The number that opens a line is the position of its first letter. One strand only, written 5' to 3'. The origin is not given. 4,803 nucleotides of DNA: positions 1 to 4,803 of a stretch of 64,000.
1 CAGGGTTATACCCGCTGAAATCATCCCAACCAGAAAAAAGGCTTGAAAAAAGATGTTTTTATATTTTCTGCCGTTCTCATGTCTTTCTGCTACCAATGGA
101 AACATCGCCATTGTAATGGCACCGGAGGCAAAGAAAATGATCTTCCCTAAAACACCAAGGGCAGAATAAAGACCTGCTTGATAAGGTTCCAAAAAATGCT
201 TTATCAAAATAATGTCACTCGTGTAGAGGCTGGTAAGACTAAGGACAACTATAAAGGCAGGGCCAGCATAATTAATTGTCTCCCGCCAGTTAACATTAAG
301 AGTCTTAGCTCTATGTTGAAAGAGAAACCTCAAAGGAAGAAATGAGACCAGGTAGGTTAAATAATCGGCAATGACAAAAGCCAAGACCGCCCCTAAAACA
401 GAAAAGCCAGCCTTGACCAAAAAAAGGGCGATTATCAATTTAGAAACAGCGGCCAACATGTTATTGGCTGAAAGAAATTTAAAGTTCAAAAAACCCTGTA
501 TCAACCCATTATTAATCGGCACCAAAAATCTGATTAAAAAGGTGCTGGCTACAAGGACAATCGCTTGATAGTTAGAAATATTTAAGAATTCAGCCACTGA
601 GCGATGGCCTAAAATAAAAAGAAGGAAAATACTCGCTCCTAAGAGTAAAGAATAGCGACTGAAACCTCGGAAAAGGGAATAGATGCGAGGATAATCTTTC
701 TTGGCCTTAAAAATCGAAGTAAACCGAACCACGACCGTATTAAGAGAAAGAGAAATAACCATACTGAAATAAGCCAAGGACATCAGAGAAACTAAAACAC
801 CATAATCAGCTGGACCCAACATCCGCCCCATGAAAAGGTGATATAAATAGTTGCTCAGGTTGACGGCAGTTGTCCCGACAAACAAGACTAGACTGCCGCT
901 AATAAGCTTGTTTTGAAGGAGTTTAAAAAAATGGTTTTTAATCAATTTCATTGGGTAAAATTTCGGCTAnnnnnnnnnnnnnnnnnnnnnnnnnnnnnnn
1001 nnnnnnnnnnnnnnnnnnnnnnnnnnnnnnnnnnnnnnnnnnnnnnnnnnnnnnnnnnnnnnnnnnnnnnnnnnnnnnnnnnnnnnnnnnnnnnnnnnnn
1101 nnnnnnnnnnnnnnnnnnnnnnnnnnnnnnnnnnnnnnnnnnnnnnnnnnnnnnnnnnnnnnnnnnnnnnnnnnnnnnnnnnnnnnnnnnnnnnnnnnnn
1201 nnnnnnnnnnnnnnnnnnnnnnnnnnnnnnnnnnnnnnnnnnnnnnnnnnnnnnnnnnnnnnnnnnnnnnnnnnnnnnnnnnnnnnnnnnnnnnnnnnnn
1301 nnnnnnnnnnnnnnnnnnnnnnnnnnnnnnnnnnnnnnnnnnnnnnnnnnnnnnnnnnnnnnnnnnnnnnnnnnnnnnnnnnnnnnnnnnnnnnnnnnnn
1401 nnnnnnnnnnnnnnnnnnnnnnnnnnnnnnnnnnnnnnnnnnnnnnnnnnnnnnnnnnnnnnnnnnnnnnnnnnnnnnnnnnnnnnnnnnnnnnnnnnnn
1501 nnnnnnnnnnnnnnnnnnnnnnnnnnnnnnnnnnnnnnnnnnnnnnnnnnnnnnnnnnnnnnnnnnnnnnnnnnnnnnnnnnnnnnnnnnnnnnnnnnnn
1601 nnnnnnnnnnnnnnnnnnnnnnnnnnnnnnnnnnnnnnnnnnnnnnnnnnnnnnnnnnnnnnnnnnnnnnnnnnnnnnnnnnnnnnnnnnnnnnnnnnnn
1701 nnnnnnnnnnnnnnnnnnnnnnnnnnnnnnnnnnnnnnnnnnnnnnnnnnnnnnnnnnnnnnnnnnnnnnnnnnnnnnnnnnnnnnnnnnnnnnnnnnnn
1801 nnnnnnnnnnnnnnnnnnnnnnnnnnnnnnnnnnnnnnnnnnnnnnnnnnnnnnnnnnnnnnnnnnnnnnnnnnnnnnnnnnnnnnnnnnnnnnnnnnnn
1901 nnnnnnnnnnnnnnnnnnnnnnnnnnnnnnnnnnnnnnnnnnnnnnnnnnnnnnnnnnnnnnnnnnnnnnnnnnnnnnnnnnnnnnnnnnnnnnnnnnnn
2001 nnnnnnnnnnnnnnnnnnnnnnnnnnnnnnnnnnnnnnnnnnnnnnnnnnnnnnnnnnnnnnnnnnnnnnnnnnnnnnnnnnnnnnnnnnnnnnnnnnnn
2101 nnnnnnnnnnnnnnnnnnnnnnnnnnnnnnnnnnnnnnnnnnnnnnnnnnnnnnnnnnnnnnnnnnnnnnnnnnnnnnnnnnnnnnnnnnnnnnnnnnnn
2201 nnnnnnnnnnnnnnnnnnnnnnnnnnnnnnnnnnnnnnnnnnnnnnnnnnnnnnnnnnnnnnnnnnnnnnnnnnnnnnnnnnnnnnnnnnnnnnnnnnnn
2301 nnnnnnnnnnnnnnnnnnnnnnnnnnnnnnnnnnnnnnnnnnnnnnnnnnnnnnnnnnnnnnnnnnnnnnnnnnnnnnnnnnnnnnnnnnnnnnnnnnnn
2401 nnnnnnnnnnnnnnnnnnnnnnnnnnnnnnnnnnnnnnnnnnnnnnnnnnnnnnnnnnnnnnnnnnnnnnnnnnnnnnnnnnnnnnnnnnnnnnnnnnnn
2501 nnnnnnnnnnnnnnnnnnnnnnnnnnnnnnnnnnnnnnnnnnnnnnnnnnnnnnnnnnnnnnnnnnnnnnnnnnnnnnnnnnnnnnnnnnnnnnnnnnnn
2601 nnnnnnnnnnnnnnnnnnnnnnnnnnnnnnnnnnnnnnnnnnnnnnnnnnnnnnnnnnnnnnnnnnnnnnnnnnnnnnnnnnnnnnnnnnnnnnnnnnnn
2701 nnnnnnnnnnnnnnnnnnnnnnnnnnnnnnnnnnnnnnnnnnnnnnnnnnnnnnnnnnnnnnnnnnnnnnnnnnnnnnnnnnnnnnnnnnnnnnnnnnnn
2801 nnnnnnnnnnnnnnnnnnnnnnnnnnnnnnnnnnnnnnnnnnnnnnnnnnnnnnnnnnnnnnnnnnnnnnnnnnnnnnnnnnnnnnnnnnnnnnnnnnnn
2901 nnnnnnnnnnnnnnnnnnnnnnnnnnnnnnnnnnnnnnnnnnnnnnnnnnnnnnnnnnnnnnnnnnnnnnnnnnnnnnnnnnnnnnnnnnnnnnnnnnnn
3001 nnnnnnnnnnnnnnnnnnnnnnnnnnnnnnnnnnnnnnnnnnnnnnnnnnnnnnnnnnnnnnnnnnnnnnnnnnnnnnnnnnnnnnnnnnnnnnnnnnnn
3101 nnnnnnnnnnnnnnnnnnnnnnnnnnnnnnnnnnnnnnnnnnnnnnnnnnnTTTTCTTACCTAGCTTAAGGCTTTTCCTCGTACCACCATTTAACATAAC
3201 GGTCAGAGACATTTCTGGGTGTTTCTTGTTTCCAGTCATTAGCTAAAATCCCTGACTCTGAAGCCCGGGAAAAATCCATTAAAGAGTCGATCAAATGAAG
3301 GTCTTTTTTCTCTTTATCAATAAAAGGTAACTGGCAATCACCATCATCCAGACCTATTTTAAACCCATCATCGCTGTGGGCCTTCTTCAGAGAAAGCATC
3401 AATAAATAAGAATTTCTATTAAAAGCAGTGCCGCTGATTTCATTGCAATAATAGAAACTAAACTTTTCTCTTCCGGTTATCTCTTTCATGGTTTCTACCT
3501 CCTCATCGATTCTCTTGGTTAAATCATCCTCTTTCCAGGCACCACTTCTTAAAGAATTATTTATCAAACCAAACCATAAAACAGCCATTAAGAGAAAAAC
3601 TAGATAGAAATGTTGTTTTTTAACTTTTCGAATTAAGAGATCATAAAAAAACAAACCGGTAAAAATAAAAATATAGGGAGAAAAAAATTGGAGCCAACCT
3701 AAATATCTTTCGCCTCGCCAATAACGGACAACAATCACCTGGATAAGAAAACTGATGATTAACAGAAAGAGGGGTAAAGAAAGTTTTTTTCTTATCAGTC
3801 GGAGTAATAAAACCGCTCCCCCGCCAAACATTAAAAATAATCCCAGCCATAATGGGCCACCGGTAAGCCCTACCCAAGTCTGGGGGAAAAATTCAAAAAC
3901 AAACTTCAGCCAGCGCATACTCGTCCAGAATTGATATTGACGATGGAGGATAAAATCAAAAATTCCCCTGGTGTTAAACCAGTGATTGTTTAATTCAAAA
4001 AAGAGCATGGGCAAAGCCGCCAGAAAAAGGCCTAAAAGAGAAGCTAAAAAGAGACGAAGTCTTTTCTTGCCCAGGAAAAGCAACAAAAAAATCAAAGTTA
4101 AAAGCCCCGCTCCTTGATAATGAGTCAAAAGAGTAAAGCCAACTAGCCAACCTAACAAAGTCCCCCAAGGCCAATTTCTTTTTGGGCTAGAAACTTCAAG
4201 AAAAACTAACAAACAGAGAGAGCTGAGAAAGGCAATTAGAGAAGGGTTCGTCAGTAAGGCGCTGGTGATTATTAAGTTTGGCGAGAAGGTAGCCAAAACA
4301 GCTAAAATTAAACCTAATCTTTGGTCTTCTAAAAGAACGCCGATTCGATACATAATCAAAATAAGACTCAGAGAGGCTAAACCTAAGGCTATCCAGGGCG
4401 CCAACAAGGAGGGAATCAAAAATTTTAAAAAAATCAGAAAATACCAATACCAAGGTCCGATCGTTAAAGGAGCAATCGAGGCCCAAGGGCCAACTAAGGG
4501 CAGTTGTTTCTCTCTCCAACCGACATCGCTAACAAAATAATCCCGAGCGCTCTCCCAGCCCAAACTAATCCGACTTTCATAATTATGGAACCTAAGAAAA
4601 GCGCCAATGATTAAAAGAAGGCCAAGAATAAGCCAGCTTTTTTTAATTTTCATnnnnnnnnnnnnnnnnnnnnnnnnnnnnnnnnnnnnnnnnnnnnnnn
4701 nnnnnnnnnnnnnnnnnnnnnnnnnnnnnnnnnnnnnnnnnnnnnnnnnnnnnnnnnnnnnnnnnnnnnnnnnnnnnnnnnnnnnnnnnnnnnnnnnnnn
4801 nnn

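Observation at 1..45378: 45-kb single-strand supercluster of lipid-carrier-dependent (GT-C type) glycosylation machinery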

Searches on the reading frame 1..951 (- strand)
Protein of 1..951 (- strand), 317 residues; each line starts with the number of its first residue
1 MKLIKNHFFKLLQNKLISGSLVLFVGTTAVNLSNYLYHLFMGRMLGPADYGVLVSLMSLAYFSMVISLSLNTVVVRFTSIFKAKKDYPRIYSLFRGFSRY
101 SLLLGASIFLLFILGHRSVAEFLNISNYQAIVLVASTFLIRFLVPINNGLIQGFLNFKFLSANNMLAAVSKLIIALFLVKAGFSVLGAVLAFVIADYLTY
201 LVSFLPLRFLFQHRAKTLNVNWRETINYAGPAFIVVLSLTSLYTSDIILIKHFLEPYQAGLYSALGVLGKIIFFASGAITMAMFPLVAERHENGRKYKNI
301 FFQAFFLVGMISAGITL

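Call 16: search_protein_families(library=pfam, proteins=[window:1-951:-], max_evalue=10)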
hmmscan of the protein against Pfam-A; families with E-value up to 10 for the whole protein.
window:1-951:- (317 aa): 2 families
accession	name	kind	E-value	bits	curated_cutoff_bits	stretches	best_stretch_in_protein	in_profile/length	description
PF13440.11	Polysacc_synt_3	-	4.2e-15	56.2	23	1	41-312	2-265/293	Polysaccharide biosynthesis protein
PF01943.22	Polysacc_synt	-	1.4e-13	51.4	28.2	1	18-289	3-272/274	Polysaccharide biosynthesis protein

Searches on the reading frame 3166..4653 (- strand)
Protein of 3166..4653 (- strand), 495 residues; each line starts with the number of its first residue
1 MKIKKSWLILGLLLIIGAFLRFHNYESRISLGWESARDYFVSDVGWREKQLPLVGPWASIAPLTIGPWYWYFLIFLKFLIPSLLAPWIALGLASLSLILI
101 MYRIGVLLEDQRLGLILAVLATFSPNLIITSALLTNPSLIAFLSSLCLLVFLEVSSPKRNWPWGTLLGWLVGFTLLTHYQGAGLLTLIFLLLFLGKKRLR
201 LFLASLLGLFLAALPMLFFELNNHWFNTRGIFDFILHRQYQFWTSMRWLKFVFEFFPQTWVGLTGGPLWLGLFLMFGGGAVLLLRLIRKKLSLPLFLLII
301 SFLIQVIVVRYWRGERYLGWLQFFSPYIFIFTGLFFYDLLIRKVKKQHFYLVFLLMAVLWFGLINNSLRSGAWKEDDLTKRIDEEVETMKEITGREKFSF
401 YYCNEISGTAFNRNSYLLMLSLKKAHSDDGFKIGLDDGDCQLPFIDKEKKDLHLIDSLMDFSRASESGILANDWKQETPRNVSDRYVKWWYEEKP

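Call 3: search_protein_families(library=pfam, proteins=[window:3166-4653:-], max_evalue=0.01)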
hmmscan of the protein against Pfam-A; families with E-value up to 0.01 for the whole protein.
window:3166-4653:- (495 aa): 0 families

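Call 15: search_protein_families(library=ncbifam, proteins=[window:3166-4653:-], max_evalue=0.01)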
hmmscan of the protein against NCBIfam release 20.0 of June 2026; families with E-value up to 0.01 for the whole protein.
window:3166-4653:- (495 aa): 0 families

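Call 16: search_protein_families(library=pfam, proteins=[window:3166-4653:-], max_evalue=10)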
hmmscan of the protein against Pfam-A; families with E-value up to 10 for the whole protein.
window:3166-4653:- (495 aa): 1 family
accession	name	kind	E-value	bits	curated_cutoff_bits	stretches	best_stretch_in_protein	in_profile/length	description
PF18184.6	SLATT_3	-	0.28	11.9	26.3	1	110-161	21-75/155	SMODS and SLOG-associating 2TM effector domain 3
